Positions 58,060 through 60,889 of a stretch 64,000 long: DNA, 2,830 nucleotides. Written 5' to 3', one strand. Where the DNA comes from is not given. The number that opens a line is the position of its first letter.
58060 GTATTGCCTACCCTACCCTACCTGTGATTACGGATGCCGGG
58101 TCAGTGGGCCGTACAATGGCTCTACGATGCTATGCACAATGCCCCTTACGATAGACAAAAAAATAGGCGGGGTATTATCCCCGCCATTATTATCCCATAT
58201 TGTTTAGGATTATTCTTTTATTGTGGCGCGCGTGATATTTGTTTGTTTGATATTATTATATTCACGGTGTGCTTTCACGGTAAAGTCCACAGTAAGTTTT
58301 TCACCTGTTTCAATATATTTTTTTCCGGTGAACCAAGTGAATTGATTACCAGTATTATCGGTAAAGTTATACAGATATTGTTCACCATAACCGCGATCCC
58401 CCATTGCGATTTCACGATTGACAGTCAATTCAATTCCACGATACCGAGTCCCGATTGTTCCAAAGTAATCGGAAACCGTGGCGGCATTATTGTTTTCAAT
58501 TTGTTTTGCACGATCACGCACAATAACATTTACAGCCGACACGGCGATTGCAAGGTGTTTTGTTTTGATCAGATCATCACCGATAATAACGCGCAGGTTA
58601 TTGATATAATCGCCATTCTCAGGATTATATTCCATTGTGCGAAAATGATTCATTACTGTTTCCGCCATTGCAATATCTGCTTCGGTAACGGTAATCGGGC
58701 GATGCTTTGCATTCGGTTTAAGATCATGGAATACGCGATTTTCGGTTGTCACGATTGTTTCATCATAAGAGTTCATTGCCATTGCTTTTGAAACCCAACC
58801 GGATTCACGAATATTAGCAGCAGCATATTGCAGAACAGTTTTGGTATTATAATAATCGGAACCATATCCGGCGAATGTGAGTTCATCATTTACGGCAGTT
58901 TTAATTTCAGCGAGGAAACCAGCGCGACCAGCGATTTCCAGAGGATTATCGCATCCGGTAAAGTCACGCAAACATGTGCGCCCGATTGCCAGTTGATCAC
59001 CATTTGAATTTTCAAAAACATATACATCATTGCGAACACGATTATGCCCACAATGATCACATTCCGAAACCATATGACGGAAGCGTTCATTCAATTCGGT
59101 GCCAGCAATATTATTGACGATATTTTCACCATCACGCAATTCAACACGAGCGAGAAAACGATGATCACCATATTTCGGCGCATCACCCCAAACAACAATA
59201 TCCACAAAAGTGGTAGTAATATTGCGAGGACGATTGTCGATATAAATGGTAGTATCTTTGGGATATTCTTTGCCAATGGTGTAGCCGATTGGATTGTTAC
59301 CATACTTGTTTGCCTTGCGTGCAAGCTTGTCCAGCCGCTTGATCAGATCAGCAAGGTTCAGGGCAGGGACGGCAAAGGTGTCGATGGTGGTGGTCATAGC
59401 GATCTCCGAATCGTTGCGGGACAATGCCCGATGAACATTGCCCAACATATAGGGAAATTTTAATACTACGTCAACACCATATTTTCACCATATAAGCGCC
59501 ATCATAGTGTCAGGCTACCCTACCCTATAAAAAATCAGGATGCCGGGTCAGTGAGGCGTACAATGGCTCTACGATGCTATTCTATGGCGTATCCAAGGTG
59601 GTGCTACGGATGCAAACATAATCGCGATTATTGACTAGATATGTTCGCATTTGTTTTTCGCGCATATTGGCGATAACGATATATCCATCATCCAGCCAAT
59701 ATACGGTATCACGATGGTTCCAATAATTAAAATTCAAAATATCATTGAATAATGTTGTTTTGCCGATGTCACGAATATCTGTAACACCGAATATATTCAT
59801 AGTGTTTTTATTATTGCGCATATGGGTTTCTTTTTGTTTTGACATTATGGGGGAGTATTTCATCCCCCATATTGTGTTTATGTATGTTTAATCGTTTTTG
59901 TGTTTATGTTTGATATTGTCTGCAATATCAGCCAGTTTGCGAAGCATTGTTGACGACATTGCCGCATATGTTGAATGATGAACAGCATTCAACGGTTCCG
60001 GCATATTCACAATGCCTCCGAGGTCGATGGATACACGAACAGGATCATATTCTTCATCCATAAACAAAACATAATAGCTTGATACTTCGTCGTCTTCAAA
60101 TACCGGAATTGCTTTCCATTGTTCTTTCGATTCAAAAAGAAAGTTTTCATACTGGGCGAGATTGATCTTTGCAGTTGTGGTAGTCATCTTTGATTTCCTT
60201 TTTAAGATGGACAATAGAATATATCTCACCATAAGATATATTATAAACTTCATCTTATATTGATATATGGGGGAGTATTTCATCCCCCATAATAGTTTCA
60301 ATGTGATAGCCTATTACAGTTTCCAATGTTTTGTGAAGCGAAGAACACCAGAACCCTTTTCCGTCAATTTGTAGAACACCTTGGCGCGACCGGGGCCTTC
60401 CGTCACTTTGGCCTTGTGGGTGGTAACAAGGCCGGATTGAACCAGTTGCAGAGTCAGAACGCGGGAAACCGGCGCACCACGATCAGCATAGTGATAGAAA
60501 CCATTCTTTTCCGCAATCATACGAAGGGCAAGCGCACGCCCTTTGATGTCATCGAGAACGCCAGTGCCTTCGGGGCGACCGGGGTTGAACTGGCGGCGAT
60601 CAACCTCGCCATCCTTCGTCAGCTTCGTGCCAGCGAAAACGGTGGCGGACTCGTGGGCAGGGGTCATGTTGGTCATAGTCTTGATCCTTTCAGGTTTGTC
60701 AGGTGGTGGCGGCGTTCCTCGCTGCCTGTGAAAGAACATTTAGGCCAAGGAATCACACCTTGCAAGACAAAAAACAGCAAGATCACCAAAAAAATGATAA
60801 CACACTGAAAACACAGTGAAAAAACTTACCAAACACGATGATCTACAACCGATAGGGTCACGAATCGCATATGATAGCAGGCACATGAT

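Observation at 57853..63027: Early promoters dense in YGATTCG, the GcrA/CcrM methylation motif: possible hijack of the alphaproteobacterial cell-cycle switch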

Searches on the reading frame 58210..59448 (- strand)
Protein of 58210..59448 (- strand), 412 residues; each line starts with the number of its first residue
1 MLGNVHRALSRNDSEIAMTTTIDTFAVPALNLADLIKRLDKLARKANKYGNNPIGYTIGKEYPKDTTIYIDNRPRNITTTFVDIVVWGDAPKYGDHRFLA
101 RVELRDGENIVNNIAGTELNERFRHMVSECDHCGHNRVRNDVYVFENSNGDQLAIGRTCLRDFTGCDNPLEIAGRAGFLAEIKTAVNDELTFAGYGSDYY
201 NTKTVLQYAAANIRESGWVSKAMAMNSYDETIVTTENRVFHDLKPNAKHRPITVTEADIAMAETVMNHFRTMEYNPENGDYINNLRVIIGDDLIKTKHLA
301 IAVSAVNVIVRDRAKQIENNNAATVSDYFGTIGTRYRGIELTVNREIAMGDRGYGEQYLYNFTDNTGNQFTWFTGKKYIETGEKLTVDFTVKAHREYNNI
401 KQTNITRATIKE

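Call 22: search_protein_families(library=pfam, proteins=[window:58210-59448:-], max_evalue=0.01)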
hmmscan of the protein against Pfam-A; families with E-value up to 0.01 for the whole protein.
window:58210-59448:- (412 aa): 0 families

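Call 23: search_protein_families(library=phrogs, proteins=[window:58210-59448:-], max_evalue=0.001)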
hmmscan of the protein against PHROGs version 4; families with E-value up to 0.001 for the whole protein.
window:58210-59448:- (412 aa): 4 families
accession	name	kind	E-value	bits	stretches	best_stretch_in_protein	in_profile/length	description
phrog_2319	-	unknown function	3.5e-75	254.7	1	22-411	3-397/399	-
phrog_27218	-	unknown function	3e-11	44.5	1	307-412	88-191/192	-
phrog_3628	-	unknown function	7.6e-10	39.4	1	310-409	156-254/257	-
phrog_30451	-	unknown function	1.1e-05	26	1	324-411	186-280/287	-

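Call 25: search_dna_similar(query=window:58210-59448:-, collection=phages, mode=protein, max_rows=25)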
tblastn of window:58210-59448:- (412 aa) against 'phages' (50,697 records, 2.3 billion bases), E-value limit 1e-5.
Records with a match: 169; places in all: 169; records where one place covers at least 80% of the query: 152.
Best place of each record, by identity: <60% 169.
By first word of the organism name: Vibrio 114; Aeromonas 11; Serratia 7; Rhodococcus 4; Streptomyces 4; Erwinia 4; Cronobacter 4; Caulobacter 4; Gordonia 3; Ruegeria 2; and 11 more.
By host as written in the record: - 81; Aeromonas salmonicida 7; Vibrio parahaemolyticus 5; Serratia sp. 4; Vibrio sp. 4; Aeromonas hydrophila 3; Ruegeria pomeroyi DSS-3 3; Vibrio crassostreae 3; and 39 more.
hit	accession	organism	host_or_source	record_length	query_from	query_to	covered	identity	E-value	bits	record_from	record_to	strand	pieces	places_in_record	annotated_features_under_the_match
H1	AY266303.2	Aeromonas phage Aeh1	Aeromonas hydrophila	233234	3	410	99%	28.5%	6e-28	122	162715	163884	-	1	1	hypothetical protein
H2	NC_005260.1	Aeromonas phage Aeh1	Aeromonas hydrophila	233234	3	410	99%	28.5%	6e-28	122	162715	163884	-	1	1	hypothetical protein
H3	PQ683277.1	phage Simon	raw sewage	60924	16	407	95%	28.8%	8e-40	157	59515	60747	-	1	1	record has no annotation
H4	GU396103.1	Aeromonas phage PX29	Aeromonas salmonicida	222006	27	408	93%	28.9%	8e-25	113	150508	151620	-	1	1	conserved hypothetical protein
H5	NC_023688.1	Aeromonas phage PX29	Aeromonas salmonicida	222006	27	408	93%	28.9%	8e-25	113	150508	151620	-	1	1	hypothetical protein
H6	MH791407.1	Aeromonas phage AsFcp_4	Aeromonas salmonicida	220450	27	408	93%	28.9%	2e-24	112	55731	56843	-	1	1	hypothetical protein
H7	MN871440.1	Aeromonas phage AsFcp_1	Aeromonas salmonicida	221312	27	408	93%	28.9%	2e-24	112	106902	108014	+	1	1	record has no annotation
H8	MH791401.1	Aeromonas phage AsFcp_2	Aeromonas salmonicida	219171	27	408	93%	28.6%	1e-23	109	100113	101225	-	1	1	hypothetical protein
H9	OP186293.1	Rhodobacter phage RcXuper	Rhodobacter capsulatus YW1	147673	32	412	92%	28.6%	6e-24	110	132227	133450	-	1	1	hypothetical protein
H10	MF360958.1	Salicola phage SCTP-2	Salicola sp. PV4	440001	15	412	97%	27.4%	1e-29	127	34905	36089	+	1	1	41: hypothetical protein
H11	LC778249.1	Aeromonas phage phiWae14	urban sewage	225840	12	412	97%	26.9%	1e-21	103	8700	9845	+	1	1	hypothetical protein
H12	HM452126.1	Aeromonas phage phiAS5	Aeromonas salmonicida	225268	12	412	97%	26.9%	1e-21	103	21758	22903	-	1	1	hypothetical protein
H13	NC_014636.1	Aeromonas phage phiAS5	Aeromonas salmonicida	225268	12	412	97%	26.9%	1e-21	103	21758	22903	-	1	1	hypothetical protein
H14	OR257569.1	Ruegeria phage RpAliso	Ruegeria pomeroyi DSS-3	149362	18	412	96%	27.0%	1e-30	130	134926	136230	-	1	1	hypothetical protein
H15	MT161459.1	Aeromonas phage Ahp1_CNU-2021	Aeromonas hydrophila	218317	18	410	95%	27.0%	5e-23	107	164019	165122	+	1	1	hypothetical protein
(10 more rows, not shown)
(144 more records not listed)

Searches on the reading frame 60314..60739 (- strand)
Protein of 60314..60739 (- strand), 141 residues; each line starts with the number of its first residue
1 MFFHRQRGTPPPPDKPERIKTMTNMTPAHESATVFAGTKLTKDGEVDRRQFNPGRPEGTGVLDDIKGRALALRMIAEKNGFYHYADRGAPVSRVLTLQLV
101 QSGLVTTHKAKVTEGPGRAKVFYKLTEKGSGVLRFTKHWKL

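Call 22: search_protein_families(library=pfam, proteins=[window:60314-60739:-], max_evalue=0.01)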
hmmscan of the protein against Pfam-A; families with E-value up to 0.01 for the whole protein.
window:60314-60739:- (141 aa): 1 family
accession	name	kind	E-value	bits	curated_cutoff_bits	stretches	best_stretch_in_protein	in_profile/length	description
PF03551.20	PadR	-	0.0088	16.5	27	0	98-133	40-73/75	Transcriptional regulator PadR-like family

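Call 23: search_protein_families(library=phrogs, proteins=[window:60314-60739:-], max_evalue=0.001)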
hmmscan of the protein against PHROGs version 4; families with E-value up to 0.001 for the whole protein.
window:60314-60739:- (141 aa): 0 families
